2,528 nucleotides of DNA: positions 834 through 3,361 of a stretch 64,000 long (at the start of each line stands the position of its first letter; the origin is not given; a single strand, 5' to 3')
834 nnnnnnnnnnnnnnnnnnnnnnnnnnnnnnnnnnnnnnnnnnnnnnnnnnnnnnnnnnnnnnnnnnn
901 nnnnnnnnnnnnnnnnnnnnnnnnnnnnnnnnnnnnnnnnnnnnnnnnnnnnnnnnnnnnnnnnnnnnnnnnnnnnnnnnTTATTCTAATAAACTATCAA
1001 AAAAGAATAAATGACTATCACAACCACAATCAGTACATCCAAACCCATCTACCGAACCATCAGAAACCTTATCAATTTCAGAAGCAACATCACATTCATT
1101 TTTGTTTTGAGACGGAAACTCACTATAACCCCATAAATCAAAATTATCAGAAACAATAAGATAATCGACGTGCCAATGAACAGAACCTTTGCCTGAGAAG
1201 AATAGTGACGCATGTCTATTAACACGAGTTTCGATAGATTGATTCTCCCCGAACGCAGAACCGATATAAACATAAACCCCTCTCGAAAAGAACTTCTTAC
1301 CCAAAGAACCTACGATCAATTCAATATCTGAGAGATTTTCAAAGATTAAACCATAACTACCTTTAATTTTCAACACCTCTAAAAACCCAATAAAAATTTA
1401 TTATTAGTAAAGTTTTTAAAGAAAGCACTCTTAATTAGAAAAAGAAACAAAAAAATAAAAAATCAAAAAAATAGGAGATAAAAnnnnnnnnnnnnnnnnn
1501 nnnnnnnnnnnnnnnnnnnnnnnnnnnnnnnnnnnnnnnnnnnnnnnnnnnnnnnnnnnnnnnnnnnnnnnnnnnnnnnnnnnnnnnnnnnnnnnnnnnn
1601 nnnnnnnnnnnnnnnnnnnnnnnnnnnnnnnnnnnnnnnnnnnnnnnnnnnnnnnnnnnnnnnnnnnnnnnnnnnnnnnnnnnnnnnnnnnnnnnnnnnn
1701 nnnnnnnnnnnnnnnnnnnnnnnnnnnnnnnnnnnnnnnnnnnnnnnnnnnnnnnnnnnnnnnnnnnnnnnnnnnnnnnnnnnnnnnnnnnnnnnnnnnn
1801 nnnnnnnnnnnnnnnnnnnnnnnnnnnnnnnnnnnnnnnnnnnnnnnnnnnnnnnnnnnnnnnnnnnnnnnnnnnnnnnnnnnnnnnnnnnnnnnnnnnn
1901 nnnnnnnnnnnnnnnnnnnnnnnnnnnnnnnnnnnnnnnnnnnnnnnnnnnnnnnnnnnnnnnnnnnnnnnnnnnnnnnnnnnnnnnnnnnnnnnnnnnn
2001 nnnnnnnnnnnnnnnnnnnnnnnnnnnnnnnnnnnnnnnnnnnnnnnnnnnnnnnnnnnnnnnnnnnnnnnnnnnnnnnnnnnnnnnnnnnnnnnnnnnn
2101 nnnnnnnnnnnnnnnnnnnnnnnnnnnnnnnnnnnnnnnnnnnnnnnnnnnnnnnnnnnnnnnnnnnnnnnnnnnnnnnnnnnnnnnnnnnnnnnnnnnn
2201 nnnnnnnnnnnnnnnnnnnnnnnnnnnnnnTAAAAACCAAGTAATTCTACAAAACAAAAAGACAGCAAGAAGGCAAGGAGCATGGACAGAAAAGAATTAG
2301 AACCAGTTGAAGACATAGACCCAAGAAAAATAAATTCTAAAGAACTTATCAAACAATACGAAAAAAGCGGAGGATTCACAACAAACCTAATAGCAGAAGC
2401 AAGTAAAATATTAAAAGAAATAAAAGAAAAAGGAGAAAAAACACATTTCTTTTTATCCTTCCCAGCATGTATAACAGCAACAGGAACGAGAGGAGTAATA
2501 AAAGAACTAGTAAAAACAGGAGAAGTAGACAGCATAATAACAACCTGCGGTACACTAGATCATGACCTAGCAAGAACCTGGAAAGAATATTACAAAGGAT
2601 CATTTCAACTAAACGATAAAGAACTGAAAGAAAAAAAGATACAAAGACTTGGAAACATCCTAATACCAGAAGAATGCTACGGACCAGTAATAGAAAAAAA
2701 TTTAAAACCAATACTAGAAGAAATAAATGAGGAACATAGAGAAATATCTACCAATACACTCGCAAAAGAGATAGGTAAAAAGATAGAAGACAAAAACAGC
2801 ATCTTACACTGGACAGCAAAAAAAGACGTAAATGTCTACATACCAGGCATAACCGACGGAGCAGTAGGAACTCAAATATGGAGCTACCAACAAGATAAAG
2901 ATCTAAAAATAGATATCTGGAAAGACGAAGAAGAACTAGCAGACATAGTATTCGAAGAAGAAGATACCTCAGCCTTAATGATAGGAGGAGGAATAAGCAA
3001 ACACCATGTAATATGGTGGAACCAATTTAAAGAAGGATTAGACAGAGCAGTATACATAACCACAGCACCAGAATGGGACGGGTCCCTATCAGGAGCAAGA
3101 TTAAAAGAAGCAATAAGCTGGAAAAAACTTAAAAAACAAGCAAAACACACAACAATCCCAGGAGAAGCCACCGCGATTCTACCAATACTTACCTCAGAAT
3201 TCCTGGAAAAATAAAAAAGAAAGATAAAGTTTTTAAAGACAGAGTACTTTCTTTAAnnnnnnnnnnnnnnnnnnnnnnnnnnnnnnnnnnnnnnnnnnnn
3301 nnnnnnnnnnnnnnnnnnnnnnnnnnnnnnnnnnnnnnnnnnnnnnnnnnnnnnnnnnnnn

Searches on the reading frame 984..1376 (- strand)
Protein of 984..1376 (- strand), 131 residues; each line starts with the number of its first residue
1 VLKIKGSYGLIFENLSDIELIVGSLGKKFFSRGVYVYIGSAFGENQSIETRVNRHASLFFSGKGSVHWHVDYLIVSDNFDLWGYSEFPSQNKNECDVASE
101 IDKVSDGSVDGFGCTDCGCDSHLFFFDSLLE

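Call 60: search_protein_families(library=pfam, proteins=[window:984-1376:-], max_evalue=0.0001)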
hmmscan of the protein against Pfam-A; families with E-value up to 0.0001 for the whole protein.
window:984-1376:- (131 aa): 1 family
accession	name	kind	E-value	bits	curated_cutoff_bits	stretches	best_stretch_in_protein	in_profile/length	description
PF01986.22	DUF123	-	6.9e-26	91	25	1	30-124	3-94/95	Domain of unknown function DUF123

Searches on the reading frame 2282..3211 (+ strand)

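Call 60: search_protein_families(library=pfam, proteins=[window:2282-3211:+], max_evalue=0.0001)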
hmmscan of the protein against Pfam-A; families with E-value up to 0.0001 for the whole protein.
window:2282-3211:+ (310 aa): 1 family
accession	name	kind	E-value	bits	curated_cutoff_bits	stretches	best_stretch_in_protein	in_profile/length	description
PF01916.23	DS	-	1.5e-100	336.7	27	1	21-305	1-286/288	Deoxyhypusine synthase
